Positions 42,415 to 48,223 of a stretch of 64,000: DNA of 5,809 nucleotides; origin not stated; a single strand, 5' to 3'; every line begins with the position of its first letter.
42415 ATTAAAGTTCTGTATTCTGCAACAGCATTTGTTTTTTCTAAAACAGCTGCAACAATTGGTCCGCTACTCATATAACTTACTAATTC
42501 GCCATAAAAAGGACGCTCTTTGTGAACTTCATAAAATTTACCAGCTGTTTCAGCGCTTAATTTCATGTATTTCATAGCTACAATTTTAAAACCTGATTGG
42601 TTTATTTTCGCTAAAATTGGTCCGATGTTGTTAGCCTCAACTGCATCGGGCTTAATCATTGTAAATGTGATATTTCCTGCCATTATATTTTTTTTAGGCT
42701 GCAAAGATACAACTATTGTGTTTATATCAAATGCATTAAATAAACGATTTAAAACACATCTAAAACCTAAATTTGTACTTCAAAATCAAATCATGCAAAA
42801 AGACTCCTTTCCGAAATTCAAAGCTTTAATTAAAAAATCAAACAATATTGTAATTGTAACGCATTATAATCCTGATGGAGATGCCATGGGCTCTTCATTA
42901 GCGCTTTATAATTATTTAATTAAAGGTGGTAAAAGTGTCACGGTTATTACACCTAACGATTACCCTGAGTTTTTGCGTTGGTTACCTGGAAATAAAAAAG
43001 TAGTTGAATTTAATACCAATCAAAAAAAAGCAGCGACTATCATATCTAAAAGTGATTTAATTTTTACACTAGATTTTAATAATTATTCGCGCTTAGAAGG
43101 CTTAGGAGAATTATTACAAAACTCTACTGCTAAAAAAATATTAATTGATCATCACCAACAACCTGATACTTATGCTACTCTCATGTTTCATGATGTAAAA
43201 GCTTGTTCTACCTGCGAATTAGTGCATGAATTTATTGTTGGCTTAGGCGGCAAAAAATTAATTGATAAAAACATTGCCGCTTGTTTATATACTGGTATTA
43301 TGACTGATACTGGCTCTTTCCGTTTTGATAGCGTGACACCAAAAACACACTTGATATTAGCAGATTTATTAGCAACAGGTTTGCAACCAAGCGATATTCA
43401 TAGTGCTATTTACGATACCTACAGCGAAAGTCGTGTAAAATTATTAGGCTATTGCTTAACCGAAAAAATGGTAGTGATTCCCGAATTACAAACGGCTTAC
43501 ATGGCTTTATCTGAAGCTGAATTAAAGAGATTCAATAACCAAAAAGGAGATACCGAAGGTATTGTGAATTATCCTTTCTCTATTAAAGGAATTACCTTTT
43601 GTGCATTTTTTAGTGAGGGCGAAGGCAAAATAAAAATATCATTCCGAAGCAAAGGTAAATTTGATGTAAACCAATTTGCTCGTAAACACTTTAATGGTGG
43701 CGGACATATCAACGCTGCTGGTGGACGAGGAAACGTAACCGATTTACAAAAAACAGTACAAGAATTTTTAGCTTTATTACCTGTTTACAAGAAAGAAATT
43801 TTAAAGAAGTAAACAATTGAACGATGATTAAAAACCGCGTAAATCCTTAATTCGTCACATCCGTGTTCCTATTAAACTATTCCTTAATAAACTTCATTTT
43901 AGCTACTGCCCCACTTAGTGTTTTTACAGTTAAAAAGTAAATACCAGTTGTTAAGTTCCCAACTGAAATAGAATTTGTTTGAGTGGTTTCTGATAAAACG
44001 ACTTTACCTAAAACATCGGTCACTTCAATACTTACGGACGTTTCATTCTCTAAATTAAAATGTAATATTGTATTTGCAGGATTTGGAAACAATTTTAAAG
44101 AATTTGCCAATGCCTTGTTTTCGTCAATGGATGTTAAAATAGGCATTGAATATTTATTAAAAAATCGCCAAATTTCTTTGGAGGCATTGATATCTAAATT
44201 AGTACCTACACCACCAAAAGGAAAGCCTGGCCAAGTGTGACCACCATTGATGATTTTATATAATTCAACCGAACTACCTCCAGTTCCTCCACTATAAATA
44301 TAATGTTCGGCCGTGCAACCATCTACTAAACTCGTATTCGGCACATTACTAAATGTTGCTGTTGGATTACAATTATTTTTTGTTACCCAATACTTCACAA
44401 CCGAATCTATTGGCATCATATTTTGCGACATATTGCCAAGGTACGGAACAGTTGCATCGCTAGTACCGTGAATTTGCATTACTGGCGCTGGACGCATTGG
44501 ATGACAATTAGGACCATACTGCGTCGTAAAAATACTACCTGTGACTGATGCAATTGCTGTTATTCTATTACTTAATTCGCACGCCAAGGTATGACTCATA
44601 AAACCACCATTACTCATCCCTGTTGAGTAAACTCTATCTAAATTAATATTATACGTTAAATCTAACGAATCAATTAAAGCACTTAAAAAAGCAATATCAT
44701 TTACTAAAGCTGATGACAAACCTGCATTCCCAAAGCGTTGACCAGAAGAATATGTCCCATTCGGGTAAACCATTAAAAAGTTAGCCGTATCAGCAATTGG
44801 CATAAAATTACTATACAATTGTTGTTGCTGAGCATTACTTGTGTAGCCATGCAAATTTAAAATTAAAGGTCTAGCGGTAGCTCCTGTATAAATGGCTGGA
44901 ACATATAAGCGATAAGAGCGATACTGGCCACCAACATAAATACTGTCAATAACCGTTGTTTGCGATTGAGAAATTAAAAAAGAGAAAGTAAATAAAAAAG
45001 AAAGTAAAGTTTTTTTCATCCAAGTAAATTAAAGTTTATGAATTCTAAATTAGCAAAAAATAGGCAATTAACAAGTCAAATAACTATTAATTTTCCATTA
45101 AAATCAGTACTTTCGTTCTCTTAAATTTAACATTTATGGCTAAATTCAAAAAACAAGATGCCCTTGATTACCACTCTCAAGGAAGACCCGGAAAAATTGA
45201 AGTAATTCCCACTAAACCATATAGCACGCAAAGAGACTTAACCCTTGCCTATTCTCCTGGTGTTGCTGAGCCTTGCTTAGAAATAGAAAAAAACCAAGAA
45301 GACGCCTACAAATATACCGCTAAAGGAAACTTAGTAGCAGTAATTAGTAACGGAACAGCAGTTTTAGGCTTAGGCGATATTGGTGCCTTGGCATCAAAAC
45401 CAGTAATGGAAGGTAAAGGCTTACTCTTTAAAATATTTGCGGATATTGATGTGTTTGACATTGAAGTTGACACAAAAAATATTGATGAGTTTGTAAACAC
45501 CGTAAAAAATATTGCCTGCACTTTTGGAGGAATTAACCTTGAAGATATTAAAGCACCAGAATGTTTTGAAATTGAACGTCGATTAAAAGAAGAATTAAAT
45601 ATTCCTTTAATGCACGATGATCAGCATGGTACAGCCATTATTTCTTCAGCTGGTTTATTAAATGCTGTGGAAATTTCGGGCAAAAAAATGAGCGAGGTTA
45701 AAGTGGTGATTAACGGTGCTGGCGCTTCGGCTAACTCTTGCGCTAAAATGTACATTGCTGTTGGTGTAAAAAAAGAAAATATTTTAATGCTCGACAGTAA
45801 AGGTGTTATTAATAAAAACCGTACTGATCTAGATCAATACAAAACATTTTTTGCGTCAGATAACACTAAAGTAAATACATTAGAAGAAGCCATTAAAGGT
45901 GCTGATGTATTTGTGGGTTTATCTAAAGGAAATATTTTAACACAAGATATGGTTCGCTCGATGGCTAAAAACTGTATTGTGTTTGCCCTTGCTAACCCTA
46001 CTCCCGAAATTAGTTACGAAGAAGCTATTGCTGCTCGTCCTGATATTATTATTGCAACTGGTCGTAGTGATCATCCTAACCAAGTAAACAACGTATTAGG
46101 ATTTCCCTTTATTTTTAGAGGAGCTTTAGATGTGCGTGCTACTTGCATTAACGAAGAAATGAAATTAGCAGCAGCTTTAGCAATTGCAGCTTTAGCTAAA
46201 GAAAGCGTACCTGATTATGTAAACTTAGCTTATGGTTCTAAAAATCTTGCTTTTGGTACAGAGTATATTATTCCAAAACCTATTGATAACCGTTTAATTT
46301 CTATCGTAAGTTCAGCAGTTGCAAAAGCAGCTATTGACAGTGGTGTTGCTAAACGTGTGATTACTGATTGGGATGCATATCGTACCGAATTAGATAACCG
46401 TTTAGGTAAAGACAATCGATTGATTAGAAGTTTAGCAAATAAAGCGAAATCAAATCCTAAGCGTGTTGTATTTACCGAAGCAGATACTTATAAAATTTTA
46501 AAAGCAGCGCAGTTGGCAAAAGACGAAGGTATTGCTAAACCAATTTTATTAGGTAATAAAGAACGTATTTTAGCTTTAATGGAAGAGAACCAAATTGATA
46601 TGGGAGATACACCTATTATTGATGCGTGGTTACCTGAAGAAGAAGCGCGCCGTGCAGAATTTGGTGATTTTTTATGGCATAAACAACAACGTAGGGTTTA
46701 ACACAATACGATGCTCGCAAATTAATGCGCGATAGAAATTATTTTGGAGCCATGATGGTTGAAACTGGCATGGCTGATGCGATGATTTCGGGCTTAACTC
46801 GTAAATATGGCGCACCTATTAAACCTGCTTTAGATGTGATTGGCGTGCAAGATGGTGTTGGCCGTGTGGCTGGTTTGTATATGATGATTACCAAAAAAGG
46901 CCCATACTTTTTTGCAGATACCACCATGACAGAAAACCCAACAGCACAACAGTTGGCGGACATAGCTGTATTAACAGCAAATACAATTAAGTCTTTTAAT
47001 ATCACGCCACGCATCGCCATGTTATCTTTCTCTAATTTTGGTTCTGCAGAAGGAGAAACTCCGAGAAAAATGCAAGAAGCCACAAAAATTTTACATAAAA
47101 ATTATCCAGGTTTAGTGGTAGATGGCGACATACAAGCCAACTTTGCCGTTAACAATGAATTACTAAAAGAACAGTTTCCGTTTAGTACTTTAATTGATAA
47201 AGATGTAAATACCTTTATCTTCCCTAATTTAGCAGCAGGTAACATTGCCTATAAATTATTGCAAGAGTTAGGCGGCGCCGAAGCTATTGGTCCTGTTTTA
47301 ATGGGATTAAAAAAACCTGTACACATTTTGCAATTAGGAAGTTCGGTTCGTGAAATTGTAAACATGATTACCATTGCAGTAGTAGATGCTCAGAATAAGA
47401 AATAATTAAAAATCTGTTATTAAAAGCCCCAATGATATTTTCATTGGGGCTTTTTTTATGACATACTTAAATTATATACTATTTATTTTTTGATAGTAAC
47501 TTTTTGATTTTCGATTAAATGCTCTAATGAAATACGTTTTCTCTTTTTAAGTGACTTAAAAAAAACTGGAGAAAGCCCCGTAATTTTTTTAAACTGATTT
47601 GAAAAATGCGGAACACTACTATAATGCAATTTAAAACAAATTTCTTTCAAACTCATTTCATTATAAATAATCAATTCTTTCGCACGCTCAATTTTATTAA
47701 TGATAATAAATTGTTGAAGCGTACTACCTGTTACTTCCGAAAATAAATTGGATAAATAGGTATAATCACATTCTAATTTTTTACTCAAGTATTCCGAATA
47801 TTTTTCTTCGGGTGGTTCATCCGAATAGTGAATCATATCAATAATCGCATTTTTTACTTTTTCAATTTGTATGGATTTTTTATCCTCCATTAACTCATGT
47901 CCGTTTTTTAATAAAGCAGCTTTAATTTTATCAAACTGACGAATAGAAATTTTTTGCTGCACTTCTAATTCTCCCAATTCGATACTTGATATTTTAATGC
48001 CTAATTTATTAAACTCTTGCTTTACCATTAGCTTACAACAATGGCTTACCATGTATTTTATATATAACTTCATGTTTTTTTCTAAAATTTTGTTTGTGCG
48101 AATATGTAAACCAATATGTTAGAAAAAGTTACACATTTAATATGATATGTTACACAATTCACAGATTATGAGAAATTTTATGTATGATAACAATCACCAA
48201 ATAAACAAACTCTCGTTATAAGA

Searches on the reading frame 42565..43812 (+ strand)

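Call 51: search_protein_families(library=pfam, proteins=[window:42565-43812:+], max_evalue=0.001)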
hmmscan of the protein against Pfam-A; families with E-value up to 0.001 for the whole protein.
window:42565-43812:+ (415 aa): 2 families
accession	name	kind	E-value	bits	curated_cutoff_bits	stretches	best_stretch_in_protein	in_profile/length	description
PF01368.27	DHH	-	7.8e-26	91.2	28.1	1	94-245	1-125/125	DHH family, N-terminal domain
PF02272.25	DHHA1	-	1.3e-12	48.5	25.9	1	322-401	10-99/102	DHHA1 domain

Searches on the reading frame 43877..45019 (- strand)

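Call 51: search_protein_families(library=pfam, proteins=[window:43877-45019:-], max_evalue=0.001)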
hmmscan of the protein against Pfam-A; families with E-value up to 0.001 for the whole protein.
window:43877-45019:- (380 aa): 4 families
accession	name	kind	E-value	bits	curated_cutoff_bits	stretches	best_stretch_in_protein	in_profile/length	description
PF18962.6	Por_Secre_tail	-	3.8e-13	50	27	1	310-374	1-71/75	Secretion system C-terminal sorting domain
PF02230.22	Abhydrolase_2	-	5.1e-06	26.9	23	1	109-196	87-176/217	Phospholipase/Carboxylesterase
PF10503.15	Esterase_PHB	-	2.9e-05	23.8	23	1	35-166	2-135/219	Esterase PHB depolymerase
PF00326.27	Peptidase_S9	-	0.00014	21.8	22.6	0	81-161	15-97/213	Prolyl oligopeptidase family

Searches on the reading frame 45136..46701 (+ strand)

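Call 51: search_protein_families(library=pfam, proteins=[window:45136-46701:+], max_evalue=0.001)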
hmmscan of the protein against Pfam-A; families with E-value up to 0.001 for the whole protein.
window:45136-46701:+ (521 aa): 3 families
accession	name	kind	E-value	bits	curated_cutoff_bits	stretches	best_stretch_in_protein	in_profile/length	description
PF00390.24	malic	-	5.1e-32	111.6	23.1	1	19-151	2-182/182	Malic enzyme, N-terminal domain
PF03949.21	Malic_M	-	4.9e-24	85.5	23.5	1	165-359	3-230/258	Malic enzyme, NAD binding domain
PF01515.24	PTA_PTB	-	1.5e-10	41.5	24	1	430-520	3-90/319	Phosphate acetyl/butaryl transferase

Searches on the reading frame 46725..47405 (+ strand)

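Call 51: search_protein_families(library=pfam, proteins=[window:46725-47405:+], max_evalue=0.001)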
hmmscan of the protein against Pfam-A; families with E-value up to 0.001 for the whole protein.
window:46725-47405:+ (226 aa): 1 family
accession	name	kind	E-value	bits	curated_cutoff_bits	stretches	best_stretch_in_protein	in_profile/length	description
PF01515.24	PTA_PTB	-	1.8e-76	258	24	1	1-219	101-319/319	Phosphate acetyl/butaryl transferase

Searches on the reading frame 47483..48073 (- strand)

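Call 51: search_protein_families(library=pfam, proteins=[window:47483-48073:-], max_evalue=0.001)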
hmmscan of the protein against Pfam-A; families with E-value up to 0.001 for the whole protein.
window:47483-48073:- (196 aa): 2 families
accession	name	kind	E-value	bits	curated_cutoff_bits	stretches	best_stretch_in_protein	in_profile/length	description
PF12833.13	HTH_18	-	9.1e-16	58.4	33.6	1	96-169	1-74/80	Helix-turn-helix domain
PF00165.29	HTH_AraC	-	6e-12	45.8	26.6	1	139-169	8-37/42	Bacterial regulatory helix-turn-helix proteins, AraC family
